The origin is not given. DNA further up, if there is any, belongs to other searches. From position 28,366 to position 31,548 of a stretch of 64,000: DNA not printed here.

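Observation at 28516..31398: DnaX (tau) of 960 aa with a ~350-residue coiled-coil insertion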

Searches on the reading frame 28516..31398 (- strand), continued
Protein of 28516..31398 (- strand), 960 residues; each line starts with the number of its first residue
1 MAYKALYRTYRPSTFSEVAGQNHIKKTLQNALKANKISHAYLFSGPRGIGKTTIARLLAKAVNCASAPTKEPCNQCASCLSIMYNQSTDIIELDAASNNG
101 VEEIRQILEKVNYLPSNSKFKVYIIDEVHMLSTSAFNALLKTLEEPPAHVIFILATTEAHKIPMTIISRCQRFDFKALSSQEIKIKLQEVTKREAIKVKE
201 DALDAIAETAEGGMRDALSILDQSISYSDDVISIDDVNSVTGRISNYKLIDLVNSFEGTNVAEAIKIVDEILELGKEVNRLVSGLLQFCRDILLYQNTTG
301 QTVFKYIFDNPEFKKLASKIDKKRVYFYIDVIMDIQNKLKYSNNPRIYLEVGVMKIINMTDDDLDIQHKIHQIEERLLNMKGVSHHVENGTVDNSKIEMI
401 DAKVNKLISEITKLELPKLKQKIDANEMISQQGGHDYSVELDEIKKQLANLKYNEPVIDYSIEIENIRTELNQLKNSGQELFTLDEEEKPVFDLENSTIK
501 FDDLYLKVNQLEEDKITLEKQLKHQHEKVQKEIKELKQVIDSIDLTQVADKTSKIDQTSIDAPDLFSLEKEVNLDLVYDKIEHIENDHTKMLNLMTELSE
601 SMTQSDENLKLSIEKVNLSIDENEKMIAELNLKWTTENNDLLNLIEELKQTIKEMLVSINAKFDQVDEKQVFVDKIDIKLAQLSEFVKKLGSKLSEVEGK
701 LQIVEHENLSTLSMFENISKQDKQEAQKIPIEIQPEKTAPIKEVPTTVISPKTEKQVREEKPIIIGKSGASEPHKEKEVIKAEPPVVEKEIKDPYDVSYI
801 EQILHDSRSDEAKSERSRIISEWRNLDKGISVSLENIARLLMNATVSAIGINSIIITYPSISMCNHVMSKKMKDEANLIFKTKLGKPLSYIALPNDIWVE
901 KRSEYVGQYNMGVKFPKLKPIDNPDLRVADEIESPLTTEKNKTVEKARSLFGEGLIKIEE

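Call 57: find_homologous_proteins(query=P0089, max_evalue=1e-20)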
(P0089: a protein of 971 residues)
Query P0089 (971 aa): 8000 proteins with E <= 1e-20 among 8000 candidates; the best 120 are listed.
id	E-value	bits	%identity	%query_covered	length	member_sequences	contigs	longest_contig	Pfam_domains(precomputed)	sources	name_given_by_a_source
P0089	0.0e+0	2138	100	100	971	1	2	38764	PF12169.14,PF00004.36,PF13401.13,PF22608.3,PF05496.19,PF13177.13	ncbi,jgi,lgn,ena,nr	ncbi:MAG TPA: DNA polymerase III subunit gamma/tau [Acholeplasmatales bacterium]|nr:DNA polymerase I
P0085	0.0e+0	1875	88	100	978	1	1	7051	PF12169.14,PF00004.36,PF13401.13,PF22608.3,PF05496.19,PF13177.13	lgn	-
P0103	0.0e+0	1873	88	100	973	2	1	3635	PF12169.14,PF00004.36,PF13401.13,PF22608.3,PF05496.19,PF13177.13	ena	-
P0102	0.0e+0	1795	86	100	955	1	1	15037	PF12169.14,PF00004.36,PF13401.13,PF22608.3,PF05496.19,PF13177.13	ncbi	-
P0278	0.0e+0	1107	59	100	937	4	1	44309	PF12169.14,PF00004.36,PF13401.13,PF22608.3,PF05496.19,PF13177.13,PF07728.21,PF13191.13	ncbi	-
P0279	0.0e+0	1071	57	100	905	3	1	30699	PF12169.14,PF00004.36,PF13401.13,PF22608.3,PF05496.19,PF13177.13,PF07728.21,PF13191.13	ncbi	ncbi:MAG: DNA polymerase III subunit gamma/tau [Bacilli bacterium]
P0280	0.0e+0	1033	56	100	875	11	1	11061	PF12169.14,PF00004.36,PF13401.13,PF22608.3,PF05496.19,PF13177.13,PF07728.21,PF13191.13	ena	-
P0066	1.3e-285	968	77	44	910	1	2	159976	PF12169.14,PF00004.36,PF13401.13,PF22608.3,PF05496.19,PF13177.13,PF07728.21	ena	-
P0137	5.9e-263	893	55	66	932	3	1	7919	PF12169.14,PF00004.36,PF13401.13,PF22608.3,PF05496.19,PF13177.13,PF07728.21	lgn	-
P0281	2.3e-259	882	48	100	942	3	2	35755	PF13173.13,PF12169.14,PF00004.36,PF13401.13,PF22608.3,PF05496.19,PF13177.13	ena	-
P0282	3.0e-254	865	48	100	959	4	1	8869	PF12169.14,PF00004.36,PF13401.13,PF22608.3,PF05496.19,PF13177.13,PF07728.21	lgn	-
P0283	1.8e-253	862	48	100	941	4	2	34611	PF12169.14,PF00004.36,PF13401.13,PF22608.3,PF05496.19,PF13177.13,PF07728.21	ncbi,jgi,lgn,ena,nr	ncbi:MAG: DNA polymerase III subunit gamma/tau [Bacilli bacterium]|nr:DNA polymerase III subunit gam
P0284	3.2e-253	861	46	100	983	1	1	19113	PF12169.14,PF00004.36,PF22608.3,PF05496.19,PF13177.13,PF07728.21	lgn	-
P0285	4.9e-251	854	47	100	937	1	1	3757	PF12169.14,PF00004.36,PF13401.13,PF22608.3,PF05496.19,PF13177.13,PF07728.21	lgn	-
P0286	1.8e-250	852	47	100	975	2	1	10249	PF12169.14,PF25361.2,PF00004.36,PF13401.13,PF22608.3,PF05496.19,PF13177.13,PF07728.21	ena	-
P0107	8.0e-248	843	72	44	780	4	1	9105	PF12169.14,PF00004.36,PF22608.3,PF05496.19,PF13177.13,PF07728.21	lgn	-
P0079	8.2e-248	843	48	100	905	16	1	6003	PF12169.14,PF00004.36,PF13401.13,PF22608.3,PF05496.19,PF13177.13,PF07728.21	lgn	-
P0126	4.4e-247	841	54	69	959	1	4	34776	PF12169.14,PF00004.36,PF13401.13,PF22608.3,PF05496.19,PF13177.13,PF07728.21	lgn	-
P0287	5.9e-247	841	47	100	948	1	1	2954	PF12169.14,PF00004.36,PF22608.3,PF05496.19,PF13177.13,PF07728.21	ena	-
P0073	1.3e-244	833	73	44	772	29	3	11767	PF12169.14,PF00004.36,PF13401.13,PF22608.3,PF05496.19,PF13177.13,PF07728.21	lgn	-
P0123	5.0e-243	827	61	51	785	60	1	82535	PF12169.14,PF13604.13,PF00004.36,PF13401.13,PF22608.3,PF05496.19,PF13177.13,PF07728.21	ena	-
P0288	1.3e-242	826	46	100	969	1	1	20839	PF12169.14,PF00004.36,PF13401.13,PF22608.3,PF05496.19,PF13177.13,PF07728.21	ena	-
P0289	1.6e-242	826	54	66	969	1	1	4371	PF12169.14,PF00004.36,PF13401.13,PF22608.3,PF05496.19,PF13177.13,PF07728.21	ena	-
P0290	2.0e-242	826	54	66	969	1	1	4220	PF12169.14,PF00004.36,PF13401.13,PF22608.3,PF05496.19,PF13177.13,PF07728.21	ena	-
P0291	2.0e-242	825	45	100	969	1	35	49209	PF12169.14,PF00004.36,PF13401.13,PF22608.3,PF05496.19,PF13177.13,PF07728.21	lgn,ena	-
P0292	2.1e-242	825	45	100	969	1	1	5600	PF12169.14,PF00004.36,PF13401.13,PF22608.3,PF05496.19,PF13177.13,PF07728.21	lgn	-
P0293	2.5e-242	825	46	100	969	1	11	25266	PF12169.14,PF00004.36,PF13401.13,PF22608.3,PF05496.19,PF13177.13,PF07728.21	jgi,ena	-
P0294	2.7e-242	825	46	100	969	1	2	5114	PF12169.14,PF00004.36,PF13401.13,PF22608.3,PF05496.19,PF13177.13,PF07728.21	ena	-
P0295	3.1e-242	825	45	100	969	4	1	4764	PF12169.14,PF00004.36,PF13401.13,PF22608.3,PF05496.19,PF13177.13,PF07728.21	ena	-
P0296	3.3e-242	825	45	100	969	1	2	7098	PF12169.14,PF00004.36,PF13401.13,PF22608.3,PF05496.19,PF13177.13,PF07728.21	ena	-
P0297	5.6e-242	824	45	100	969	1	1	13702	PF12169.14,PF00004.36,PF13401.13,PF22608.3,PF05496.19,PF13177.13,PF07728.21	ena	-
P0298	1.2e-241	823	46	100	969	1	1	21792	PF12169.14,PF00004.36,PF13401.13,PF22608.3,PF05496.19,PF13177.13,PF07728.21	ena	-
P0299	1.6e-241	823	45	100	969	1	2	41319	PF12169.14,PF00004.36,PF13401.13,PF22608.3,PF05496.19,PF13177.13,PF07728.21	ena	-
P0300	7.5e-241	820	46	100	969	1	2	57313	PF12169.14,PF00004.36,PF13401.13,PF22608.3,PF05496.19,PF13177.13,PF07728.21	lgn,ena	-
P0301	3.6e-240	818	46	100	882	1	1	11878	PF12169.14,PF00004.36,PF13401.13,PF22608.3,PF05496.19,PF13177.13,PF07728.21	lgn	-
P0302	3.6e-240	818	62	53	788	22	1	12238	PF12169.14,PF00004.36,PF13401.13,PF22608.3,PF05496.19,PF13177.13,PF07728.21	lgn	-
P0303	6.8e-240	817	66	48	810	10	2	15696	PF12169.14,PF00004.36,PF13401.13,PF22608.3,PF05496.19,PF13177.13,PF07728.21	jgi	-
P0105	1.4e-239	816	-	-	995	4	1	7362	PF12169.14,PF00004.36,PF13401.13,PF22608.3,PF05496.19,PF13177.13,PF07728.21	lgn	-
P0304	1.9e-239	816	-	-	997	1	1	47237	PF12169.14,PF00004.36,PF13401.13,PF22608.3,PF05496.19,PF13177.13,PF07728.21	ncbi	-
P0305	5.8e-239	814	67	48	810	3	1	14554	PF12169.14,PF00004.36,PF13401.13,PF22608.3,PF05496.19,PF13177.13,PF07728.21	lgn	-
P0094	1.1e-237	810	54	65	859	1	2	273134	PF12169.14,PF00004.36,PF13401.13,PF22608.3,PF21960.3,PF05496.19,PF13177.13,PF07728.21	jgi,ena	-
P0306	1.1e-237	810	65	46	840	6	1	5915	PF12169.14,PF00004.36,PF22608.3,PF05496.19,PF13177.13,PF07728.21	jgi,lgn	jgi:DNA polymerase-3 subunit gamma/tau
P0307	2.5e-237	809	67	47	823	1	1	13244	PF12169.14,PF00004.36,PF13401.13,PF22608.3,PF05496.19,PF13177.13,PF07728.21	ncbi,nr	ncbi:MAG: DNA polymerase III subunit gamma/tau [Bacilli bacterium]|nr:DNA polymerase III subunit gam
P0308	3.6e-237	808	66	45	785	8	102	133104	PF12169.14,PF13604.13,PF00004.36,PF13401.13,PF22608.3,PF05496.19,PF13177.13,PF07728.21,PF13191.13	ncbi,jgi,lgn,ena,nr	ncbi:MAG TPA: DNA polymerase III subunit gamma/tau [Acholeplasmataceae bacterium]|jgi:DNA polymerase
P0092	2.4e-236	805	52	66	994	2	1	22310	PF12169.14,PF00004.36,PF13401.13,PF22608.3,PF05496.19,PF13177.13,PF07728.21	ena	-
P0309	2.8e-235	802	45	99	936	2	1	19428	PF12169.14,PF00004.36,PF13401.13,PF22608.3,PF05496.19,PF13177.13,PF07728.21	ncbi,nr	ncbi:MAG: DNA polymerase III subunit gamma/tau [Bacilli bacterium]|nr:DNA polymerase III subunit gam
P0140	3.5e-235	802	46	99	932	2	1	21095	PF12169.14,PF13604.13,PF00004.36,PF13401.13,PF22608.3,PF05496.19,PF13177.13,PF07728.21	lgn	-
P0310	2.1e-234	799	45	99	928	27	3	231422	PF12169.14,PF00004.36,PF13401.13,PF22608.3,PF05496.19,PF13177.13,PF07728.21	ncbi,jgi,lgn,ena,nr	ncbi:MAG TPA: DNA polymerase III subunit gamma/tau [Bacilli bacterium]|nr:DNA polymerase III subunit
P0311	2.9e-233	795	68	44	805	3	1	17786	PF12169.14,PF13604.13,PF00004.36,PF13401.13,PF22608.3,PF05496.19,PF13177.13,PF07728.21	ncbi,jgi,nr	ncbi:MAG: DNA polymerase III subunit gamma/tau [Bacilli bacterium]|nr:DNA polymerase III subunit gam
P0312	9.9e-232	790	44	100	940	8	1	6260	PF12169.14,PF13604.13,PF00004.36,PF13401.13,PF22608.3,PF05496.19,PF13177.13,PF07728.21,PF20720.4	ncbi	-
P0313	1.1e-231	790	44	100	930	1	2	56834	PF12169.14,PF13604.13,PF00004.36,PF13401.13,PF22608.3,PF05496.19,PF13177.13,PF07728.21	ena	-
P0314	1.7e-231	789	44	99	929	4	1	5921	PF12169.14,PF00004.36,PF13401.13,PF22608.3,PF05496.19,PF13177.13,PF07728.21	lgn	-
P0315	2.8e-231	789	45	99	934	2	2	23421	PF12169.14,PF00004.36,PF13401.13,PF22608.3,PF05496.19,PF13177.13,PF07728.21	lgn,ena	-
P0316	1.5e-230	786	44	99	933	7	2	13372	PF13173.13,PF12169.14,PF00004.36,PF13401.13,PF22608.3,PF05496.19,PF13177.13,PF07728.21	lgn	-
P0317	3.1e-230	785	68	44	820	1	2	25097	PF12169.14,PF00004.36,PF13401.13,PF22608.3,PF05496.19,PF13177.13,PF07728.21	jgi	jgi:DNA polymerase III subunit gamma/tau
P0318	7.3e-230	784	52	66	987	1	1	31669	PF13173.13,PF12169.14,PF00004.36,PF22608.3,PF05496.19,PF13177.13,PF07728.21,PF03215.22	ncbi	-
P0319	1.7e-229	783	43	100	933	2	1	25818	PF12169.14,PF13604.13,PF00004.36,PF13401.13,PF22608.3,PF05496.19,PF13177.13,PF07728.21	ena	-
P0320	5.5e-229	781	43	100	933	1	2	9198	PF12169.14,PF13604.13,PF00004.36,PF13401.13,PF22608.3,PF05496.19,PF13177.13,PF07728.21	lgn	-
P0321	1.1e-228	780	43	100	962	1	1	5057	PF12169.14,PF25361.2,PF00004.36,PF22608.3,PF05496.19,PF13177.13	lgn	-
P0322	6.0e-228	778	43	100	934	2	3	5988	PF12169.14,PF13604.13,PF00004.36,PF13401.13,PF22608.3,PF05496.19,PF13177.13,PF07728.21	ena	-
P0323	9.1e-228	777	44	100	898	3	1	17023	PF13173.13,PF12169.14,PF00004.36,PF13401.13,PF22608.3,PF21960.3,PF05496.19,PF13177.13,PF07728.21,PF13191.13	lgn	-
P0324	8.4e-227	774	52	66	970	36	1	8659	PF12169.14,PF00004.36,PF13401.13,PF22608.3,PF05496.19,PF13177.13,PF07728.21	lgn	-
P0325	1.4e-226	773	45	100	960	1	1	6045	PF12169.14,PF25361.2,PF00004.36,PF22608.3,PF05496.19,PF13177.13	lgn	-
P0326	3.2e-226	772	43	100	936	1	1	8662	PF12169.14,PF00004.36,PF13401.13,PF22608.3,PF05496.19,PF13177.13,PF07728.21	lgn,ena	-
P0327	1.5e-224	766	44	100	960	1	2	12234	PF12169.14,PF25361.2,PF00004.36,PF22608.3,PF05496.19,PF13177.13,PF07728.21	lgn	-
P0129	2.7e-224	765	42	100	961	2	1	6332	PF12169.14,PF00004.36,PF22608.3,PF05496.19,PF13177.13,PF07728.21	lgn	-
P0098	1.9e-223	763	60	50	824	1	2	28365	PF12169.14,PF00004.36,PF13401.13,PF22608.3,PF13177.13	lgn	-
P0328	6.7e-223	761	48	74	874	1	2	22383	PF12169.14,PF00004.36,PF13401.13,PF22608.3,PF05496.19,PF13177.13,PF07728.21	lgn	-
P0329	1.2e-222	760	48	74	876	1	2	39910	PF12169.14,PF00004.36,PF13401.13,PF22608.3,PF05496.19,PF13177.13,PF07728.21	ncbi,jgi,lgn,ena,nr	ncbi:MAG: DNA polymerase III subunit gamma/tau [Bacilli bacterium]|jgi:DNA polymerase-3 subunit gamm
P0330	1.3e-222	760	48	74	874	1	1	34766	PF12169.14,PF00004.36,PF13401.13,PF22608.3,PF05496.19,PF13177.13,PF07728.21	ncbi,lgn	-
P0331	3.6e-222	758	45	100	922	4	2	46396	PF12169.14,PF00004.36,PF13401.13,PF22608.3,PF05496.19,PF13177.13,PF07728.21,PF13191.13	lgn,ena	-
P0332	1.2e-220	753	43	99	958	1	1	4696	PF12169.14,PF13604.13,PF00004.36,PF13401.13,PF22608.3,PF05496.19,PF13177.13,PF07728.21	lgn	-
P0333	1.6e-220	753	42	100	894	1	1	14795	PF12169.14,PF00004.36,PF13401.13,PF22608.3,PF05496.19,PF13177.13,PF07728.21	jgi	jgi:DNA polymerase-3 subunit gamma/tau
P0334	8.6e-220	751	43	99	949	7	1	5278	PF12169.14,PF13604.13,PF00004.36,PF13401.13,PF22608.3,PF05496.19,PF13177.13,PF07728.21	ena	-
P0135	1.1e-219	750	42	99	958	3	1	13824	PF12169.14,PF13604.13,PF00004.36,PF13401.13,PF22608.3,PF05496.19,PF13177.13,PF07728.21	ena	-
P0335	4.1e-219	748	43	99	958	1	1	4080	PF12169.14,PF13604.13,PF00004.36,PF13401.13,PF22608.3,PF05496.19,PF13177.13,PF07728.21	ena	-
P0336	7.6e-219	747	49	68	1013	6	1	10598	PF13173.13,PF12169.14,PF06068.20,PF00004.36,PF13401.13,PF22608.3,PF21960.3,PF05496.19,PF13177.13,PF07728.21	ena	-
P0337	9.9e-219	747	44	100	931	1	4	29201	PF12169.14,PF00004.36,PF13401.13,PF22608.3,PF05496.19,PF13177.13,PF07728.21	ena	-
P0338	1.2e-218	747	43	99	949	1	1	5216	PF12169.14,PF13604.13,PF00004.36,PF13401.13,PF22608.3,PF05496.19,PF13177.13,PF07728.21,PF13191.13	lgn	-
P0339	1.4e-218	747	43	99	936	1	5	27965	PF12169.14,PF13604.13,PF00004.36,PF13401.13,PF22608.3,PF05496.19,PF13177.13,PF07728.21,PF13191.13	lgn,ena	-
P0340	2.5e-218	746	43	99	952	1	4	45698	PF12169.14,PF13604.13,PF00004.36,PF13401.13,PF22608.3,PF05496.19,PF13177.13,PF07728.21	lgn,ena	-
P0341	4.1e-218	745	48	68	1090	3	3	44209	PF13173.13,PF12169.14,PF00004.36,PF13401.13,PF22608.3,PF21960.3,PF05496.19,PF13177.13,PF07728.21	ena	-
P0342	3.5e-217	742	43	100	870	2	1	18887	PF12169.14,PF00004.36,PF13401.13,PF22608.3,PF21960.3,PF05496.19,PF13177.13,PF07728.21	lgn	-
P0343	6.1e-217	741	43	100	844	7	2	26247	PF12169.14,PF06068.20,PF13604.13,PF00004.36,PF13401.13,PF22608.3,PF05496.19,PF13177.13,PF07728.21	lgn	-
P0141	8.0e-217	741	44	100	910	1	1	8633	PF13173.13,PF12169.14,PF00004.36,PF13401.13,PF22608.3,PF05496.19,PF13177.13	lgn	-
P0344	1.3e-216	740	55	51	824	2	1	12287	PF13173.13,PF12169.14,PF16193.12,PF13604.13,PF00004.36,PF13401.13,PF22608.3,PF21960.3,PF05496.19,PF13177.13,PF07728.21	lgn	-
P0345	1.1e-215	737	58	48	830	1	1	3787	PF13173.13,PF12169.14,PF00004.36,PF13401.13,PF13238.13,PF22608.3,PF05496.19,PF13177.13,PF07728.21,PF20720.4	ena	-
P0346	1.2e-215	737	57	52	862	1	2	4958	PF12169.14,PF00004.36,PF13401.13,PF22608.3,PF05496.19,PF13177.13,PF07728.21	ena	-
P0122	2.2e-215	736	41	100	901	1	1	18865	PF12169.14,PF00004.36,PF13401.13,PF22608.3,PF21960.3,PF05496.19,PF13177.13,PF07728.21,PF13191.13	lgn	-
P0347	3.2e-215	735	43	100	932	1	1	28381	PF12169.14,PF00004.36,PF13401.13,PF22608.3,PF05496.19,PF13177.13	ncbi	-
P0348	3.6e-215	735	49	65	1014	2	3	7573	PF13173.13,PF12169.14,PF06068.20,PF00004.36,PF13401.13,PF22608.3,PF21960.3,PF05496.19,PF13177.13,PF07728.21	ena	-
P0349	4.0e-215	735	43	99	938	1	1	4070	PF12169.14,PF13604.13,PF00004.36,PF13401.13,PF22608.3,PF05496.19,PF13177.13,PF07728.21,PF13191.13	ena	-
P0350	8.6e-215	734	41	100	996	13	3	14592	PF12169.14,PF00004.36,PF13401.13,PF22608.3,PF05496.19,PF13177.13,PF07728.21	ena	-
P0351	1.3e-214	734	41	100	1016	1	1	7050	PF12169.14,PF00004.36,PF13401.13,PF22608.3,PF05496.19,PF13177.13,PF07728.21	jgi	-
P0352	1.3e-214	733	43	100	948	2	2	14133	PF12169.14,PF00004.36,PF13401.13,PF22608.3,PF05496.19,PF13177.13,PF07728.21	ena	-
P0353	3.8e-214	732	39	100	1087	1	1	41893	PF12169.14,PF00004.36,PF13401.13,PF22608.3,PF13177.13,PF07728.21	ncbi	-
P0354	5.1e-214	732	42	100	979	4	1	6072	PF12169.14,PF13604.13,PF13245.13,PF00004.36,PF13401.13,PF22608.3,PF05496.19,PF13177.13,PF07728.21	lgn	-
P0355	7.5e-214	731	48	68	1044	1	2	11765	PF13173.13,PF12169.14,PF00004.36,PF13401.13,PF22608.3,PF21960.3,PF05496.19,PF13177.13,PF07728.21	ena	-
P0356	4.4e-213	728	-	-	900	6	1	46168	PF12169.14,PF00004.36,PF13401.13,PF22608.3,PF21960.3,PF05496.19,PF13177.13,PF07728.21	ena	-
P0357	6.6e-213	728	47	68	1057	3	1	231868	PF13173.13,PF12169.14,PF00004.36,PF13401.13,PF22608.3,PF21960.3,PF05496.19,PF13177.13,PF07728.21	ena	-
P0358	7.7e-213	728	56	53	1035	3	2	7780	PF13173.13,PF12169.14,PF00004.36,PF13401.13,PF22608.3,PF21960.3,PF05496.19,PF13177.13,PF07728.21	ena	-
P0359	8.5e-213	727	47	72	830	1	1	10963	PF12169.14,PF00004.36,PF13401.13,PF22608.3,PF05496.19,PF13177.13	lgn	-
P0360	1.1e-212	727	48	66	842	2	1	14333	PF12169.14,PF00004.36,PF13401.13,PF22608.3,PF05496.19,PF13177.13,PF07728.21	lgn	-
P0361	1.3e-212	727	-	-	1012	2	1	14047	PF12169.14,PF00004.36,PF13401.13,PF22608.3,PF05496.19,PF13177.13,PF07728.21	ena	-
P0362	1.8e-212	726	41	100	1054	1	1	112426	PF12169.14,PF00004.36,PF22608.3,PF21960.3,PF05496.19,PF13177.13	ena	-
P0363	3.1e-212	726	60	44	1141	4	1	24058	PF12169.14,PF00004.36,PF13401.13,PF22608.3,PF05496.19,PF13177.13,PF07728.21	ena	-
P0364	3.3e-212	726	47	68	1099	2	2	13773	PF13173.13,PF12169.14,PF00004.36,PF13401.13,PF22608.3,PF21960.3,PF05496.19,PF13177.13,PF07728.21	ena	-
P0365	3.5e-212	725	60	47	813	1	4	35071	PF12169.14,PF00004.36,PF13401.13,PF22608.3,PF05496.19,PF13177.13,PF07728.21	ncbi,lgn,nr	ncbi:MAG TPA: DNA polymerase III subunit gamma/tau [Acholeplasmataceae bacterium]|nr:DNA polymerase 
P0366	6.4e-212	725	58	48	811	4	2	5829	PF12169.14,PF00004.36,PF13401.13,PF22608.3,PF05496.19,PF13177.13,PF07728.21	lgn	-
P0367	7.1e-212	724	57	46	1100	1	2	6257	PF12169.14,PF00004.36,PF13401.13,PF22608.3,PF05496.19,PF13177.13,PF07728.21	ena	-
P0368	8.6e-212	724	47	68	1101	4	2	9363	PF13173.13,PF12169.14,PF00004.36,PF13401.13,PF22608.3,PF21960.3,PF05496.19,PF13177.13,PF07728.21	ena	-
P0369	1.0e-211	724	49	65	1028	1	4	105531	PF13173.13,PF12169.14,PF06068.20,PF13604.13,PF00004.36,PF13401.13,PF22608.3,PF21960.3,PF05496.19,PF13177.13,PF07728.21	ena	-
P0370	1.0e-211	724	59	44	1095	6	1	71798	PF12169.14,PF00004.36,PF13401.13,PF22608.3,PF05496.19,PF13177.13,PF07728.21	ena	-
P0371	1.7e-211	723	-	-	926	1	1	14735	PF12169.14,PF13604.13,PF00004.36,PF13401.13,PF22608.3,PF21960.3,PF05496.19,PF13177.13,PF07728.21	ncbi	-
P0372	1.9e-211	723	47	68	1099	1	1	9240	PF13173.13,PF12169.14,PF00004.36,PF13401.13,PF22608.3,PF21960.3,PF05496.19,PF13177.13,PF07728.21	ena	-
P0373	2.3e-211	723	-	-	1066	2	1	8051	PF12169.14,PF00004.36,PF22608.3,PF21960.3,PF05496.19,PF13177.13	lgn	-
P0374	2.4e-211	723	-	-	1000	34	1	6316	PF12169.14,PF00004.36,PF13401.13,PF22608.3,PF05496.19,PF13177.13,PF07728.21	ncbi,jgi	ncbi:MAG: DNA polymerase III subunit gamma/tau [Bacilli bacterium]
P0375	2.5e-211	723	46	67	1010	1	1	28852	PF12169.14,PF00004.36,PF13401.13,PF22608.3,PF05496.19,PF13177.13,PF07728.21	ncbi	-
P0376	2.6e-211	723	42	100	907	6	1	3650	PF12169.14,PF00004.36,PF13401.13,PF22608.3,PF21960.3,PF05496.19,PF13177.13,PF07728.21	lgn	-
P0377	6.5e-211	721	57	48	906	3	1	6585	PF13173.13,PF12169.14,PF00004.36,PF13401.13,PF22608.3,PF05496.19,PF13177.13,PF07728.21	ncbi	-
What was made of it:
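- Tried and rejected: A third homolog search seeded with an Acholeplasmatales MAG protein returned only MAG-derived names (call 57).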
